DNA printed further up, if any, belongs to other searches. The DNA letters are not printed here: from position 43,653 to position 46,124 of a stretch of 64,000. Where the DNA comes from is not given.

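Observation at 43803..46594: Transposon-borne operon pairing a cytoplasmic S8 subtilase with a PD-(D/E)xK nuclease-like protein: candidate undescribed protease-nuclease (defence-type) system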

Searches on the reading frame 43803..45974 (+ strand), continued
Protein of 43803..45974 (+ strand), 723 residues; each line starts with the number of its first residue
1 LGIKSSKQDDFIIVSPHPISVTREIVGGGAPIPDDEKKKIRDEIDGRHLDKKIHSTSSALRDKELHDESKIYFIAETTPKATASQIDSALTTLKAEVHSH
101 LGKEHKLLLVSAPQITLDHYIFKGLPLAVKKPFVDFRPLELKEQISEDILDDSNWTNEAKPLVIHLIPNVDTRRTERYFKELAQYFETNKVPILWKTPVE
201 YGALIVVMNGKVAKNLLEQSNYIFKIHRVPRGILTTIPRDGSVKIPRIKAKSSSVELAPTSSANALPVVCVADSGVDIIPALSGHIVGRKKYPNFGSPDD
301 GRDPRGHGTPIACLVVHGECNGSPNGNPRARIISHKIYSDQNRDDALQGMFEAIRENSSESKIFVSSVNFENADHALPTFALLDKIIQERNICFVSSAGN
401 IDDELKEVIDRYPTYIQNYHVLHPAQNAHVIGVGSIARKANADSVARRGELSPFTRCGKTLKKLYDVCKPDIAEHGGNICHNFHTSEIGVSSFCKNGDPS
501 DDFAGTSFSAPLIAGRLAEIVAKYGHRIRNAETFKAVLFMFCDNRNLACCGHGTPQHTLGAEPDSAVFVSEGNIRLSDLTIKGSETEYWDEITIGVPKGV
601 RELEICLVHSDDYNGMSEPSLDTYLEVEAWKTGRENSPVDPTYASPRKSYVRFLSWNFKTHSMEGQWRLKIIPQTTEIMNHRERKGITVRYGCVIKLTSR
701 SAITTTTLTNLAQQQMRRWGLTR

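Call 33: search_protein_families(library=padloc, proteins=[L008:6287-7207:+, L055:663-1718:+, L002:12173-14710:+, L028:4761-7664:+, L033:6892-9708:+, L029:6497-8428:+, L029:8349-9128:+, L021:8753-9601:+, L021:9601-10119:+, L025:4492-5148:+], max_evalue=0.001)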
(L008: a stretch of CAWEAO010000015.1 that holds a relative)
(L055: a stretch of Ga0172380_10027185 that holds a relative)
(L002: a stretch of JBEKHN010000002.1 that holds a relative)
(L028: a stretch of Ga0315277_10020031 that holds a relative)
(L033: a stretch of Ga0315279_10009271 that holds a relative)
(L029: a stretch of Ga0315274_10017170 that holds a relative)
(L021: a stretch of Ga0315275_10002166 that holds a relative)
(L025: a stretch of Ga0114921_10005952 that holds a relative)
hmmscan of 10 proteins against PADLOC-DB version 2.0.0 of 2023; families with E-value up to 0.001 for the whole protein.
L008:6287-7207:+ (307 aa): 7 families
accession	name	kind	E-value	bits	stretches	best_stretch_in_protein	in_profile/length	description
PDLC04232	IetA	-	2e-67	226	1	1-302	1-300/330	-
PDLC02196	IetA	-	6.3e-64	214.7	1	6-302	6-305/374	-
PDLC02195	IetA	-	8.7e-50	168.2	1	73-302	91-320/395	-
PDLC04231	IetA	-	2.6e-46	156.5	1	10-260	10-257/262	-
PDLC00915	TRIP13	-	2.3e-14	51.5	1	123-255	66-216/302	TRIP13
PDLC00914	TRIP13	-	1.7e-07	29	1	116-258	66-226/302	TRIP13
PDLC04140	mad8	-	0.00019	19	1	117-155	24-65/314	mads_8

L055:663-1718:+ (352 aa): 7 families
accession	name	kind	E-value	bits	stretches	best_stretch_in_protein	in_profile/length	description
PDLC02196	IetA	-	5e-86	287.5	1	16-338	5-325/374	-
PDLC04232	IetA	-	2.6e-74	248.6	1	15-332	4-313/330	-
PDLC02195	IetA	-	3.6e-69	232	1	16-332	24-334/395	-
PDLC04231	IetA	-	7.2e-41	138.7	1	21-265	10-248/262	-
PDLC00914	TRIP13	-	2.3e-14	51.5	1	133-333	70-291/302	TRIP13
PDLC00915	TRIP13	-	5e-13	47.1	1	137-336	66-293/302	TRIP13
PDLC03838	DolB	-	7.5e-05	20.1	0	137-203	169-240/375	-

L002:12173-14710:+ (846 aa): 61 families (the best 25 are shown)
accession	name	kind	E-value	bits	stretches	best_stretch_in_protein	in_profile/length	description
PDLC03367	MTase_II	-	1.7e-66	222.9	1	10-515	9-485/633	Type II methyltransferase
PDLC02541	PglX|PglXI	-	1.8e-53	179.9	3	211-472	356-589/919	PglXI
PDLC03312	MTase_II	-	1.5e-42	143.5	2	18-330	192-505/1344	Type II methyltransferase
PDLC03346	MTase_II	-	1.6e-33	113.6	2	368-473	606-704/1068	Type II methyltransferase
PDLC03319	MTase_II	-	8.5e-33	111.9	2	209-474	147-391/503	Type II methyltransferase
PDLC03353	MTase_II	-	4.3e-18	63.8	2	22-73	188-239/260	Type II methyltransferase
PDLC03239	MTase_II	-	9.2e-17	58.8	2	18-112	63-162/442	Type II methyltransferase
PDLC03371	MTase_II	-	2.8e-16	57.8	2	22-84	190-252/260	Type II methyltransferase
PDLC03380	MTase_II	-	5.2e-16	56.8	2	21-108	35-121/393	Type II methyltransferase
PDLC03322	MTase_II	-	1.6e-14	51.6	1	20-110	39-132/446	Type II methyltransferase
PDLC03265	MTase_II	-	2.5e-13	48.2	1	18-81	262-325/333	Type II methyltransferase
PDLC03228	MTase_II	-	8.1e-13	46.7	1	25-87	146-208/227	Type II methyltransferase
PDLC03325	MTase_II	-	4.9e-12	43.3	1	35-116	84-166/426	Type II methyltransferase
PDLC03299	MTase_II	-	1e-11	42.9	1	21-74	194-247/296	Type II methyltransferase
PDLC03350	MTase_II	-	6.9e-11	40.1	1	25-80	236-291/312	Type II methyltransferase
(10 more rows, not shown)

L028:4761-7664:+ (968 aa): 29 families (the best 25 are shown)
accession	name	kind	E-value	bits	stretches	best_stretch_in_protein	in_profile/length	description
PDLC03338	MTase_II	-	8.4e-19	65.7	2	423-584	203-355/604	Type II methyltransferase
PDLC03630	REase_MTase_IIG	-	6.3e-15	52.1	2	461-549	600-697/1100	Type IIG restriction enzyme-methyltransferase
PDLC04134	mad2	-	9.9e-14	49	1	274-613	231-473/492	mads_2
PDLC03021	MTase_I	-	5.2e-13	46.6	1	256-396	107-247/491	Type I methyltransferase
PDLC03335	MTase_II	-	7.8e-12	42.6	1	465-579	194-305/607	Type II methyltransferase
PDLC03606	REase_MTase_IIG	-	9.6e-12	41.9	2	194-422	217-439/935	Type IIG restriction enzyme-methyltransferase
PDLC03267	MTase_II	-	2.8e-11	41.1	1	462-600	102-238/539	Type II methyltransferase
PDLC03348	MTase_II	-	6.2e-11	39.5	1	456-558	336-434/727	Type II methyltransferase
PDLC03604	REase_MTase_IIG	-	1.8e-10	37.5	1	365-580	439-649/1011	Type IIG restriction enzyme-methyltransferase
PDLC02521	PglX|PglXI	-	4.5e-09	32.8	1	465-607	480-615/1174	PglX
PDLC03285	MTase_II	-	5.1e-09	33.7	1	466-584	106-223/413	Type II methyltransferase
PDLC03612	REase_MTase_IIG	-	1e-07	28.6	1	460-559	800-896/1247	Type IIG restriction enzyme-methyltransferase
PDLC03301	MTase_II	-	3.7e-07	27.1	1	466-550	166-250/604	Type II methyltransferase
PDLC03022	MTase_I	-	4e-07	26.7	1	466-556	299-385/857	Type I methyltransferase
PDLC03026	MTase_I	-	8.1e-07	26.5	0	462-534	249-311/487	Type I methyltransferase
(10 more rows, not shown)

L033:6892-9708:+ (939 aa): 60 families (the best 25 are shown)
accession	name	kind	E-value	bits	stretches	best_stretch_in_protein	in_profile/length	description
PDLC03267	MTase_II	-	1.3e-43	147.7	1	322-856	10-492/539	Type II methyltransferase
PDLC04134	mad2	-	6.9e-35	118.8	1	33-571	28-459/492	mads_2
PDLC03366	MTase_II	-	1.8e-33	114.1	1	322-852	18-502/568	Type II methyltransferase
PDLC03021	MTase_I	-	1.1e-31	108.2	1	254-557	87-381/491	Type I methyltransferase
PDLC03331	MTase_II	-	2.4e-29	100.4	1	312-873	15-524/541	Type II methyltransferase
PDLC03606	REase_MTase_IIG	-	1.1e-27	94.7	1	183-856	199-879/935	Type IIG restriction enzyme-methyltransferase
PDLC03026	MTase_I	-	5.3e-26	89.8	1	208-558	24-360/487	Type I methyltransferase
PDLC03338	MTase_II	-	1.9e-25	87.6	1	309-558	112-355/604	Type II methyltransferase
PDLC03313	MTase_II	-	5e-22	76.1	1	313-887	9-560/563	Type II methyltransferase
PDLC03318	MTase_II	-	5.9e-21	72.5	1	246-370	269-387/723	Type II methyltransferase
PDLC02529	PglX|PglXI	-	9.3e-21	71.3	2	349-419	229-299/1189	PglX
PDLC03226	MTase_II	-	2.6e-20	70.6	1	323-678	13-375/579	Type II methyltransferase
PDLC03335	MTase_II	-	6.1e-20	69.4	1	268-877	28-599/607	Type II methyltransferase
PDLC03630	REase_MTase_IIG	-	2.1e-19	66.9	2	290-412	328-470/1100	Type IIG restriction enzyme-methyltransferase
PDLC03222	MTase_II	-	2.2e-19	67.5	1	323-845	129-588/602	Type II methyltransferase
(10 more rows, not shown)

L029:6497-8428:+ (644 aa): 46 families (the best 25 are shown)
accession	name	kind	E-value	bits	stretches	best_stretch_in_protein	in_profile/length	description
PDLC03034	MTase_I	-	3.3e-210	697.8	1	15-643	8-670/672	Type I methyltransferase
PDLC03318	MTase_II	-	2.7e-69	232.3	1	135-611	142-671/723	Type II methyltransferase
PDLC03021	MTase_I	-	8e-43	145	2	255-426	88-265/491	Type I methyltransferase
PDLC03030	MTase_I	-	1.1e-42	144.3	1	54-570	46-582/670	Type I methyltransferase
PDLC03018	MTase_I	-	9.9e-37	124.7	2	34-397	2-376/749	Type I methyltransferase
PDLC03218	MTase_II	-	1.6e-35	120.8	1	214-572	144-484/532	Type II methyltransferase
PDLC04134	mad2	-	3.2e-34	116.6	1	59-636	5-490/492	mads_2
PDLC03026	MTase_I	-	1e-25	88.8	1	266-571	80-357/487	Type I methyltransferase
PDLC03624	REase_MTase_IIG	-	2e-22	77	1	291-575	383-653/1271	Type IIG restriction enzyme-methyltransferase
PDLC03317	MTase_II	-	2.2e-19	67.3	1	295-604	266-565/831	Type II methyltransferase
PDLC03025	MTase_I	-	7.2e-19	65.9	2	308-371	143-207/569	Type I methyltransferase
PDLC03357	MTase_II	-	1.9e-17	60.9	1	456-571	220-336/620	Type II methyltransferase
PDLC03615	REase_MTase_IIG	-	8e-17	58.4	1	292-570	388-651/953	Type IIG restriction enzyme-methyltransferase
PDLC03311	MTase_II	-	6.9e-15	52.7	1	462-570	103-209/464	Type II methyltransferase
PDLC03031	MTase_I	-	7.5e-13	45.6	1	288-569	141-403/834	Type I methyltransferase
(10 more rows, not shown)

L029:8349-9128:+ (260 aa): 79 families (the best 25 are shown)
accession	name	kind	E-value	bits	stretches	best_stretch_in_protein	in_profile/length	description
PDLC03169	Specificity_I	-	3.4e-23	80.7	1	78-229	232-385/461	Type I specificity subunit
PDLC04137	mad5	-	2.2e-22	77.8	1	89-258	27-191/392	mads_5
PDLC03069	Specificity_I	-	3.4e-22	77.1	1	73-246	198-374/387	Type I specificity subunit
PDLC03108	Specificity_I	-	1.3e-21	75.4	1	88-256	266-435/452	Type I specificity subunit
PDLC03086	Specificity_I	-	1.1e-19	68.7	1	83-229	27-173/458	Type I specificity subunit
PDLC03155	Specificity_I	-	2.5e-19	67.5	1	43-241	14-218/520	Type I specificity subunit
PDLC03068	Specificity_I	-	1.2e-17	62.1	1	86-224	24-160/403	Type I specificity subunit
PDLC03105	Specificity_I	-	5e-17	60.5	1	77-230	251-402/448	Type I specificity subunit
PDLC03072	Specificity_I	-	3.2e-16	57.4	1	87-231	261-405/448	Type I specificity subunit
PDLC03100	Specificity_I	-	5.1e-16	57.1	1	88-248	220-381/392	Type I specificity subunit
PDLC03179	Specificity_I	-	1.2e-15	55.5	1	75-232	404-561/589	Type I specificity subunit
PDLC03153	Specificity_I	-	2.7e-15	54.6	1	88-235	238-386/417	Type I specificity subunit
PDLC03095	Specificity_I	-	2.8e-15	54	1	32-255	245-463/473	Type I specificity subunit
PDLC03084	Specificity_I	-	3.3e-15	54.3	1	87-235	219-366/392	Type I specificity subunit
PDLC03120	Specificity_I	-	4.6e-15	53.7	1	42-248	244-447/515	Type I specificity subunit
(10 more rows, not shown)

L021:8753-9601:+ (283 aa): 1 family
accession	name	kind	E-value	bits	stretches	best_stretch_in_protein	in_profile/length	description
PDLC04559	PDC-M28B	-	4.2e-06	24.1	1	3-44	129-166/438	-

L021:9601-10119:+ (173 aa): 0 families

L025:4492-5148:+ (219 aa): 0 families

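Call 36: predict_structure(alignment_id=A1)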
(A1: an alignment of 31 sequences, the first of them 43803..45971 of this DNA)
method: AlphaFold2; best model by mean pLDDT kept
length: 723 residues; sequences in the alignment: 31
mean_pLDDT: 88.9   pTM: 0.90
mean pLDDT of the five models: 88.9, 88.5, 87.9, 87.8, 85.7
residues with pLDDT >= 90: 522; 70-90: 146; 50-70: 25; < 50: 30
segments of 3 or more residues with pLDDT < 50: 1-7, 240-260
pLDDT, mean of each block of 10 residues (from residue 1): 45 95 78 81 90 94 92 94 90 94 90 95 93 95 92 92 95 95 97 95 96 95 94 71 35 39 83 96 93 94 88 90 71 96 94 97 97 87 96 96 83 91 95 95 93 92 88 94 88 92 92 95 92 97 83 83 91 96 93 94 96 92 95 90 92 92 92 92 94 94 78 84 47
secondary structure, 60 per line:
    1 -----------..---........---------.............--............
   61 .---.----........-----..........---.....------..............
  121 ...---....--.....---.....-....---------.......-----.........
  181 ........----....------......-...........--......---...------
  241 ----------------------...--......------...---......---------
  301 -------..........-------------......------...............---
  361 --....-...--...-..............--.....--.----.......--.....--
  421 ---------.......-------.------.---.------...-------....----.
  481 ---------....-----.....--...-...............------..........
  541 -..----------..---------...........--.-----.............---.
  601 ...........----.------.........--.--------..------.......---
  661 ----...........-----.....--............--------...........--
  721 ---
elements in order (helices of 4 or more, strands of 3 or more residues): E17-24 H34-46 H49-61 E70-77 H83-92 E96-100 E107-113 H114-123 H127-130 E133-137 H141-144 H147-150 E160-166 H172-188 E193-196 E203-208 H210-219 E223-228 E232-234 E268-273 E286-291 H308-317 E331-336 H343-357 E363-366 E368-370 H377-390 E393-397 H405-411 H414-418 E430-436 E472-475 E490-493 E499-503 H510-524 H531-540 E565-575 E584-596 E600-611 E623-631 E651-657 E665-675 H681-685 E688-699 H708-718

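Call 40: fold_search(model_id=the predicted structure, library=pdb)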
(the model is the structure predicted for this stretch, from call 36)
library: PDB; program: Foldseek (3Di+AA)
matches with E <= 10: 1435; with E <= 0.001: 113
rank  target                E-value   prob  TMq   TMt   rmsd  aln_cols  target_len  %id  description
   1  3afg_A                1.8e-21  1.00  0.45  0.62   8.2       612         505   14  Crystal structure of ProN-Tk-SP from Thermococcus kodakaraensis (released 2010-08-04)
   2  3afg_B                6.9e-21  1.00  0.45  0.61   7.5       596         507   14  Crystal structure of ProN-Tk-SP from Thermococcus kodakaraensis (released 2010-08-04)
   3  1wmd                  4.2e-19  1.00  0.44  0.69   5.1       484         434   17  Crystal Structure of alkaline serine protease KP-43 from Bacillus sp. KSM-KP43 (1.30 angstrom, 100 K) (released 2004-09-14)
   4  5fax_A                7.4e-18  1.00  0.41  0.66   5.5       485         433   16  Structure of subtilase SubHal from Bacillus halmapalus (released 2016-05-18)
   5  3t41_B                4.7e-17  1.00  0.37  0.60   6.9       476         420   17  1.95 Angstrom Resolution Crystal Structure of Epidermin Leader Peptide Processing Serine Protease (EpiP) S393A Mutant  (released 2011-08-17)
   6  3qfh_A                6.7e-17  1.00  0.37  0.60   7.0       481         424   18  2.05 Angstrom Resolution Crystal Structure of Epidermin Leader Peptide Processing Serine Protease (EpiP) from Staphylo (released 2011-02-02)
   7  3qfh_D                1.0e-16  1.00  0.36  0.59   7.0       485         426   18  2.05 Angstrom Resolution Crystal Structure of Epidermin Leader Peptide Processing Serine Protease (EpiP) from Staphylo (released 2011-02-02)
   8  3qfh_B                2.5e-16  1.00  0.37  0.60   7.1       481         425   18  2.05 Angstrom Resolution Crystal Structure of Epidermin Leader Peptide Processing Serine Protease (EpiP) from Staphylo (released 2011-02-02)
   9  3t41_A                7.3e-16  1.00  0.37  0.61   7.1       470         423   18  1.95 Angstrom Resolution Crystal Structure of Epidermin Leader Peptide Processing Serine Protease (EpiP) S393A Mutant  (released 2011-08-17)
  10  3qfh_C                8.2e-16  1.00  0.37  0.60   6.7       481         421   17  2.05 Angstrom Resolution Crystal Structure of Epidermin Leader Peptide Processing Serine Protease (EpiP) from Staphylo (released 2011-02-02)
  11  9csd_A                1.5e-15  1.00  0.30  0.29  10.7       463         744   17  The Ectodomains of SPRING and S1P with the inhibitor PF-429242 (released 2025-04-23)
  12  6u2f_A                1.0e-14  1.00  0.36  0.44  10.9       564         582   14  PCSK9-Fab 7G7 complex bound to cis-1-amino-4-phenylcyclohexaneacyl-WNLK(hR)IGLLR - NH2 (released 2020-02-05)
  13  5vlp_A                1.7e-14  1.00  0.36  0.44  12.4       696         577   13  PCSK9 complex with LDLR antagonist peptide and Fab7G7 (released 2017-08-16)
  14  8uw8_A                6.0e-14  1.00  0.30  0.30  10.1       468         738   17  Site-one protease and SPRING (released 2024-07-10)
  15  2id4_A                4.8e-13  1.00  0.30  0.43  12.9       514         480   13  The 1.9 A structure of Kex2 in complex with an Ac-R-E-R-K-chloromethyl ketone inhibitor. (released 2007-05-01)
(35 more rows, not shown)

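Call 49: find_encoding_contigs(protein=P0052, flank=10000, max_places=3)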
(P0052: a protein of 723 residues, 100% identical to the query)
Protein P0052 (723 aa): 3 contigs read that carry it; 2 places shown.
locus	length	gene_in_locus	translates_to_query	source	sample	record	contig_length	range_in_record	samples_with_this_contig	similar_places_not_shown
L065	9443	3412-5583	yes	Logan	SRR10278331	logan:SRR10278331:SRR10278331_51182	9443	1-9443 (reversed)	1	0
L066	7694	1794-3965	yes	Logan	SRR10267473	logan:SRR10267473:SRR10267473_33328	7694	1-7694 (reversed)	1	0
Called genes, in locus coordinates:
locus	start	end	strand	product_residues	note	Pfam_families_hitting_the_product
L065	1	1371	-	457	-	?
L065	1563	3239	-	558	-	PF01011:PQQ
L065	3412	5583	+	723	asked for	PF00082:Peptidase_S8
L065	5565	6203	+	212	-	-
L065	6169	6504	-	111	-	-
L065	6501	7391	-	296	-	PF13610:DDE_Tnp_IS240, PF13683:rve_3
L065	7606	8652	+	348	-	-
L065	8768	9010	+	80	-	-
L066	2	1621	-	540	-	?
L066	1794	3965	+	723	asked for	PF00082:Peptidase_S8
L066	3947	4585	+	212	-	-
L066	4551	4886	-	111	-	-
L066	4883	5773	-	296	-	PF13610:DDE_Tnp_IS240, PF13683:rve_3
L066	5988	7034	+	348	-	-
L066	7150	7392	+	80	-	-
